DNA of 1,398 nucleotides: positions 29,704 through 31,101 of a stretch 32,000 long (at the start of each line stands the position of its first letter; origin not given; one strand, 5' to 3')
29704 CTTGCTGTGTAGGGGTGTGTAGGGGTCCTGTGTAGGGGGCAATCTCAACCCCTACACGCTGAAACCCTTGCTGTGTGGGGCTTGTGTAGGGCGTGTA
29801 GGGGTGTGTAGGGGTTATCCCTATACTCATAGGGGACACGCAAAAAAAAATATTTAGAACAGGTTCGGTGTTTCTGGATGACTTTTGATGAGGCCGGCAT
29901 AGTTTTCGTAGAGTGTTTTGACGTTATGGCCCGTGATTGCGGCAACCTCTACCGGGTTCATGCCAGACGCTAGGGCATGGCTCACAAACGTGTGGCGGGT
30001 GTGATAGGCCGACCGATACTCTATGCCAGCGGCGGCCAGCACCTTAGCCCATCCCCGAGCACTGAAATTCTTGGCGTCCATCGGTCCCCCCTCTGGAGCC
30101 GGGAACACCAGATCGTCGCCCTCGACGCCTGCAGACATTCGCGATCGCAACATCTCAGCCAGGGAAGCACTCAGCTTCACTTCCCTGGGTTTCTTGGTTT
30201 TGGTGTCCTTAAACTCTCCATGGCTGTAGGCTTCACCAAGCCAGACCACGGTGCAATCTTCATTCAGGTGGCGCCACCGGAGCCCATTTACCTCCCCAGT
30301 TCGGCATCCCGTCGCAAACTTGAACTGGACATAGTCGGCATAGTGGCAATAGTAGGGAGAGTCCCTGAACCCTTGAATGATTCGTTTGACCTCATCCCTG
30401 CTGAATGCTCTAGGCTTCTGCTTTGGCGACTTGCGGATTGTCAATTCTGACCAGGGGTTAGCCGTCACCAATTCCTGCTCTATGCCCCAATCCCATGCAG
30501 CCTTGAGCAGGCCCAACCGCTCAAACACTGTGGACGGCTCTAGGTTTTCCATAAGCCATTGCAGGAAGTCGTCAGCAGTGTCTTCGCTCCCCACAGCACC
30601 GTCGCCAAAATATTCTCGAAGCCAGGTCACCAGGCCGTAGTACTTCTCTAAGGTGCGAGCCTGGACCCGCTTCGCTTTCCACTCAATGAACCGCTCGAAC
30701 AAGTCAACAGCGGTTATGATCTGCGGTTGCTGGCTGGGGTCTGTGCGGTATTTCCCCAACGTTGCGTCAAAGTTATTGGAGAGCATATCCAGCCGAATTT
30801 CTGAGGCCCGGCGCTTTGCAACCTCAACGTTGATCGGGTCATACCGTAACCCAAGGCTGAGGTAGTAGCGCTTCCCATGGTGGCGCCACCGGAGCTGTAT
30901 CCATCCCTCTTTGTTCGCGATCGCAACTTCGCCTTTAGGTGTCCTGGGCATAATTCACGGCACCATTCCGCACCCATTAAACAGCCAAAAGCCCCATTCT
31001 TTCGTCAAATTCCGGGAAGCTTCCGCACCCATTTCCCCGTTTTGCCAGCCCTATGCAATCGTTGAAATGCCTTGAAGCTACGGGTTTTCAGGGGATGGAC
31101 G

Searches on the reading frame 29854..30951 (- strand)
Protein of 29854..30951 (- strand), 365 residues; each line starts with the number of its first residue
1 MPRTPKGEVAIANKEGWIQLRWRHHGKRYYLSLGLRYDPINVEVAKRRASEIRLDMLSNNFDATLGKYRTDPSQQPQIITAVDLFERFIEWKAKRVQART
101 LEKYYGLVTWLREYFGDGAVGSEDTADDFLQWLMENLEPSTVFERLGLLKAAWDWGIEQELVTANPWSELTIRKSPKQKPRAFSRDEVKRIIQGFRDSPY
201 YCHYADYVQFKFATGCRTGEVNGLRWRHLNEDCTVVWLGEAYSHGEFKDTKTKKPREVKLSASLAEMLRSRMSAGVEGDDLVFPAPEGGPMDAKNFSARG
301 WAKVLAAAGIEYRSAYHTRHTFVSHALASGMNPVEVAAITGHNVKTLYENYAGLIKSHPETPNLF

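Call 20: search_protein_families(library=pfam, max_evalue=0.01, proteins=[window:29854-30951:-])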
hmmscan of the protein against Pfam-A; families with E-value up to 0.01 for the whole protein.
window:29854-30951:- (365 aa): 2 families
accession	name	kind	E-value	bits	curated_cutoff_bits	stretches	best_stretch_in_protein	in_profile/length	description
PF00589.27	Phage_integrase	-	5.5e-20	72.3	27.1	1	184-352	4-166/172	Phage integrase family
PF12167.14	Arm-DNA-bind_2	-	0.0001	22.6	22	1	8-62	3-56/65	Arm DNA-binding domain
